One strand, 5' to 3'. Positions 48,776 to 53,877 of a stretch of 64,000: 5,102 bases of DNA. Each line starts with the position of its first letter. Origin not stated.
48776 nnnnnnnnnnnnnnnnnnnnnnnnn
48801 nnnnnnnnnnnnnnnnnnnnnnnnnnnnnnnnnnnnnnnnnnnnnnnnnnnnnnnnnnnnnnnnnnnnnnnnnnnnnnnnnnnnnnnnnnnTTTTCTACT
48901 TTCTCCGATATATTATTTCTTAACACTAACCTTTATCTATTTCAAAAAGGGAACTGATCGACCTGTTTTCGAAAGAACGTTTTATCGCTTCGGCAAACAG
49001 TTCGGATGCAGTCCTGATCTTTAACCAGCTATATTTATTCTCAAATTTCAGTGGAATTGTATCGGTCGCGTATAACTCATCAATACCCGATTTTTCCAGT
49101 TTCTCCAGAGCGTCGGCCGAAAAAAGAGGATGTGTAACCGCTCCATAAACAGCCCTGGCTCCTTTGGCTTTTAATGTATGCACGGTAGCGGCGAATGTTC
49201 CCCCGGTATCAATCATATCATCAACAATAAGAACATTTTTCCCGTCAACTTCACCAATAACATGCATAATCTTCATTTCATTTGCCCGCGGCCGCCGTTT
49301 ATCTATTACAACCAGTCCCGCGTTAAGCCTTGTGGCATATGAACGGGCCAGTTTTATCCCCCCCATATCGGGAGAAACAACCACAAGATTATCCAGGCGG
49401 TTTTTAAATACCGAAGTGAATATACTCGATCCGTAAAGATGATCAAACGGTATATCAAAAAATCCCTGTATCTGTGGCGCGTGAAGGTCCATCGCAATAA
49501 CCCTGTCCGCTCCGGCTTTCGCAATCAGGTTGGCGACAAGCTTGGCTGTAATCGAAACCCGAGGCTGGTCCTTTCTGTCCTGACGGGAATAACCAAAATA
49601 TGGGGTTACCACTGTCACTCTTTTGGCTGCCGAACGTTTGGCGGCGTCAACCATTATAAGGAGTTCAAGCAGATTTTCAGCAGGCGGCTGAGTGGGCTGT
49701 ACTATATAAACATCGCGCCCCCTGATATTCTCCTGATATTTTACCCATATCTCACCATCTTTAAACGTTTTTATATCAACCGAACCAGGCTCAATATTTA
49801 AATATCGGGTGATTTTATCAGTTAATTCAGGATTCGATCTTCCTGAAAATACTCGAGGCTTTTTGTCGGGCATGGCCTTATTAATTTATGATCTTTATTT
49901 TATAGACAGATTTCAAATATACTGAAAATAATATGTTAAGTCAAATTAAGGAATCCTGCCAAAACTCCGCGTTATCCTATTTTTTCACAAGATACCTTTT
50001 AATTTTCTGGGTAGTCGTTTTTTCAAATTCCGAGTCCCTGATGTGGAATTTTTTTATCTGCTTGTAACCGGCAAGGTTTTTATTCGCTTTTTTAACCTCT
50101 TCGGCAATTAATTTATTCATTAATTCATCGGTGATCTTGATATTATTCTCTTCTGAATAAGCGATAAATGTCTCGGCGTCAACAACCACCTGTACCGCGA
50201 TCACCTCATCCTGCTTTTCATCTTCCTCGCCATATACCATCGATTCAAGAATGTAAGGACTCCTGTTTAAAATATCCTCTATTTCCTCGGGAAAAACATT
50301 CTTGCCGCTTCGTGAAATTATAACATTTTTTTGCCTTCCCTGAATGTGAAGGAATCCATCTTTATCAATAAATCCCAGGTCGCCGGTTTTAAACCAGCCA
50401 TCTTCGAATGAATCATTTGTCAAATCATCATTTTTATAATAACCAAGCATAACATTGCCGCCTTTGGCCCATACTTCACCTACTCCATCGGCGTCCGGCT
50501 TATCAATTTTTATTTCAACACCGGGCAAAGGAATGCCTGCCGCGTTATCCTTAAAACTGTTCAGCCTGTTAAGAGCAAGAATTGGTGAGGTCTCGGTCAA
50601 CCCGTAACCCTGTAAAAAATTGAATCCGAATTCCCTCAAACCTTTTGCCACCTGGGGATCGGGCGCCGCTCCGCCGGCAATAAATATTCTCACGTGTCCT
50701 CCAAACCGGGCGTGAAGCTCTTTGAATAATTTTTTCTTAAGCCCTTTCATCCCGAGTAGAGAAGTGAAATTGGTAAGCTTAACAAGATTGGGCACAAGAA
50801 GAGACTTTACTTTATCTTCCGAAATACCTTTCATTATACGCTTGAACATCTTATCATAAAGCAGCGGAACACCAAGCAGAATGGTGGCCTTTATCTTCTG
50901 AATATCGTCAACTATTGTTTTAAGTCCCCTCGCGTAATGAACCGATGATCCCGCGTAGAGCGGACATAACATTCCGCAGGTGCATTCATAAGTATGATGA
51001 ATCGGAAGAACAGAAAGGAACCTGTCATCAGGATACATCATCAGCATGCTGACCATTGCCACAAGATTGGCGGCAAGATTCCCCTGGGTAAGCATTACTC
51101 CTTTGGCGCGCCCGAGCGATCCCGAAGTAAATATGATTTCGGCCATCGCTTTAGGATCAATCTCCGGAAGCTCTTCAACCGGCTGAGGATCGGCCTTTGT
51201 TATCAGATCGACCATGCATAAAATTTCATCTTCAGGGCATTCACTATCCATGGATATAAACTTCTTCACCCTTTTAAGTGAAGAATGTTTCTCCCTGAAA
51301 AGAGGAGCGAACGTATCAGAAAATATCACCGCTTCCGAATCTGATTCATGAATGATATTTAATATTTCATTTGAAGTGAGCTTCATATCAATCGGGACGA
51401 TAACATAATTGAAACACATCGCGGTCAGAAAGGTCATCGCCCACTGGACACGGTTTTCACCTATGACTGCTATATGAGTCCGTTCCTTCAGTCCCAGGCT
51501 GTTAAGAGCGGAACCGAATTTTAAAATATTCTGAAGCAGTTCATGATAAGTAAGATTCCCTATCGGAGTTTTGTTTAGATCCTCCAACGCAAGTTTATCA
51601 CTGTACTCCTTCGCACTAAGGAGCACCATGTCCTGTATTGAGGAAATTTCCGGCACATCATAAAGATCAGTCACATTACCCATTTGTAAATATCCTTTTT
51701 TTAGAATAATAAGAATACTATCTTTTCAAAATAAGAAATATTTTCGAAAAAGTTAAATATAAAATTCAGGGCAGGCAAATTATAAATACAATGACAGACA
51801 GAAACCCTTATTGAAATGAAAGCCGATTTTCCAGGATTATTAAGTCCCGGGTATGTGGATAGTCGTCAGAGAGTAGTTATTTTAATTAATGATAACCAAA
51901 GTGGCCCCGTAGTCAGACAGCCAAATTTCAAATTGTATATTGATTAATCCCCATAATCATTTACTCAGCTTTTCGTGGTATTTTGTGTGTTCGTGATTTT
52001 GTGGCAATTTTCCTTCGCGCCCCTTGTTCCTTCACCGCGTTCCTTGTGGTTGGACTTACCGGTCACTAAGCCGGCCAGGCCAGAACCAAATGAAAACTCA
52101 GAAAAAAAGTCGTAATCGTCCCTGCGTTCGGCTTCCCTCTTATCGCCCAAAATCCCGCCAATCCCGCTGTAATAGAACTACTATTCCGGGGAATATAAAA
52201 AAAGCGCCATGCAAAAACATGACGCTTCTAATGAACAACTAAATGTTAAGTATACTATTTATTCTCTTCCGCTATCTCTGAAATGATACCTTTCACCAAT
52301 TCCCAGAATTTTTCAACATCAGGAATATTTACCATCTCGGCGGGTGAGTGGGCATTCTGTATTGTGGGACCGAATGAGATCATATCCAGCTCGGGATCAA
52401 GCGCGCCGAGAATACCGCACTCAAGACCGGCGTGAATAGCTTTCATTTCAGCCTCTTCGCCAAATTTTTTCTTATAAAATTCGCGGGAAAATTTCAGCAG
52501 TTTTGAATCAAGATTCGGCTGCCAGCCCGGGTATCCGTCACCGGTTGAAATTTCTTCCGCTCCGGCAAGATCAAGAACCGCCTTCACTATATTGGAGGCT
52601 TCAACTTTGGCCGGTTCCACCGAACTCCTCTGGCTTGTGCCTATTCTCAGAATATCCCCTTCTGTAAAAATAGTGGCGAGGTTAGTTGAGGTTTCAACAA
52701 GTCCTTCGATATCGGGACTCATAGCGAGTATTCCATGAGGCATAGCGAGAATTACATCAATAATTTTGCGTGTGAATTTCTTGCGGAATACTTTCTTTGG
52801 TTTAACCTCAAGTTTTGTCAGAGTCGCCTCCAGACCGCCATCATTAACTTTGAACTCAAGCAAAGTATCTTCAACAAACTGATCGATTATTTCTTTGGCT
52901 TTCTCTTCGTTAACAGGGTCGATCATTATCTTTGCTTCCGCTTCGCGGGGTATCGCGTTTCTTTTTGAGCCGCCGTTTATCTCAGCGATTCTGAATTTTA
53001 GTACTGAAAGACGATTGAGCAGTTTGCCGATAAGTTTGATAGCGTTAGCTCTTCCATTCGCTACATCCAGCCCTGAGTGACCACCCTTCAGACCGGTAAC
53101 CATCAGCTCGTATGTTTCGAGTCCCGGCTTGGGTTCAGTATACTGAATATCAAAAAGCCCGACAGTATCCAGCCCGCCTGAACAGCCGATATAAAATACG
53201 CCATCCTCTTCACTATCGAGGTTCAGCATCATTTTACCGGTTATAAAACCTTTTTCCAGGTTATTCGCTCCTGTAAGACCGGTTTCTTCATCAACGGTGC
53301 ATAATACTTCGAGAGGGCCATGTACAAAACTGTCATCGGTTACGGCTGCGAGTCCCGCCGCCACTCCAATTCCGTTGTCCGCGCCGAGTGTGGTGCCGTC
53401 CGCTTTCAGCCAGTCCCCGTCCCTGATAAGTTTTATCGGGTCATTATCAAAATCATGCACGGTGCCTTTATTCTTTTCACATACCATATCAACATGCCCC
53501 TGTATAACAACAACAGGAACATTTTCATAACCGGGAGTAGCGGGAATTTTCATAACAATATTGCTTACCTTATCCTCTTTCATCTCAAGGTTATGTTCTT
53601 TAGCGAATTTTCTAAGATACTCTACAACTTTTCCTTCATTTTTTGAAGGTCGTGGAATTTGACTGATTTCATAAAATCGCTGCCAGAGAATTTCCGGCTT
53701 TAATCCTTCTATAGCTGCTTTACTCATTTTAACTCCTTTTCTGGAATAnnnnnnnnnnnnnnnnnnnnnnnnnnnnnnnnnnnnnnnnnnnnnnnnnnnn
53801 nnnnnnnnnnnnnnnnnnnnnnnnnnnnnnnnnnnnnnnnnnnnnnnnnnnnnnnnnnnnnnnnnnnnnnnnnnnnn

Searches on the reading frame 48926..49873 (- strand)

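Call 10: search_protein_families(library=pfam, proteins=[window:48926-49873:-], max_evalue=0.01)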
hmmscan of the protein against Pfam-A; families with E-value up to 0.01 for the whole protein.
window:48926-49873:- (315 aa): 4 families
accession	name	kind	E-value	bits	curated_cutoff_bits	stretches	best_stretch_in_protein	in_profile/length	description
PF13793.12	Pribosyltran_N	-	4.5e-47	159.2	25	1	8-121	3-117/117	N-terminal domain of ribose phosphate pyrophosphokinase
PF14572.12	Pribosyl_synth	-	6.1e-27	95.2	27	1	201-310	73-183/184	Phosphoribosyl synthetase-associated domain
PF00156.33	Pribosyltran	-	1.5e-16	60.5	26.3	1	159-248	27-124/158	Phosphoribosyl transferase domain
PF14681.12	UPRTase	-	0.0021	18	27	1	208-241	117-150/206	Uracil phosphoribosyltransferase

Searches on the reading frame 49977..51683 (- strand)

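Call 9: search_protein_families(library=pfam, proteins=[window:49977-51683:-], max_evalue=0.01)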
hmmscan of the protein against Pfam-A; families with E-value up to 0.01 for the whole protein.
window:49977-51683:- (568 aa): 4 families
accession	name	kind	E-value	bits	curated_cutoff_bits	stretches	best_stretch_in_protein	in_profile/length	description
PF00501.34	AMP-binding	-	4.5e-70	236.8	29.9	1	23-416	4-384/384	AMP-binding enzyme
PF13193.12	AMP-binding_C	-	6e-07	30.7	24.5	1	467-560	1-76/76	AMP-binding enzyme C-terminal domain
PF23562.2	AMP-binding_C_3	-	7.8e-05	23.5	20.8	1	453-563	2-105/124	AMP-binding enzyme C-terminal domain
PF14535.12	AMP-binding_C_2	-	0.0097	16.6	25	0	460-526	1-69/96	AMP-binding enzyme C-terminal domain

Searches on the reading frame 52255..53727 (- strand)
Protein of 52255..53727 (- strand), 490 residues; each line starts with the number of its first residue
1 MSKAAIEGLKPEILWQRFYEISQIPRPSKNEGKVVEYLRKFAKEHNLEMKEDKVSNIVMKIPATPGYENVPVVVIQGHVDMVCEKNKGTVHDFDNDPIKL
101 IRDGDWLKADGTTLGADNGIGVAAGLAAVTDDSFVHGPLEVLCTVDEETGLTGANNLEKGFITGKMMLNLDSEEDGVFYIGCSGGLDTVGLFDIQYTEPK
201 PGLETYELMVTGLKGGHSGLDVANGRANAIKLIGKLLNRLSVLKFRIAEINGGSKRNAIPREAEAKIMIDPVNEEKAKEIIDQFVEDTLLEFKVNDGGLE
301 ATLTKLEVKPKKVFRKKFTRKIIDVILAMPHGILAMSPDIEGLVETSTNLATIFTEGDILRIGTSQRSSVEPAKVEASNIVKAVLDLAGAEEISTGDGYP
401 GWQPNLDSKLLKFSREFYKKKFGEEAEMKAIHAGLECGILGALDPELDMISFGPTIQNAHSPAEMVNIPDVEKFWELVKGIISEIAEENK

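Call 9: search_protein_families(library=pfam, proteins=[window:52255-53727:-], max_evalue=0.01)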
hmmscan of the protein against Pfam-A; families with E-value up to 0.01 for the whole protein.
window:52255-53727:- (490 aa): 3 families
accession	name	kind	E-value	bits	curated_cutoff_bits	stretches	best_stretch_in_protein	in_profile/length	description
PF01546.33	Peptidase_M20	-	1e-12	48.8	24.6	1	75-482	2-204/206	Peptidase family M20/M25/M40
PF07687.19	M20_dimer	-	1.8e-12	47.6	21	1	212-286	5-97/107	Peptidase dimerisation domain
PF05343.19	Peptidase_M42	-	0.0054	16.3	23.2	0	117-159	134-178/292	M42 glutamyl aminopeptidase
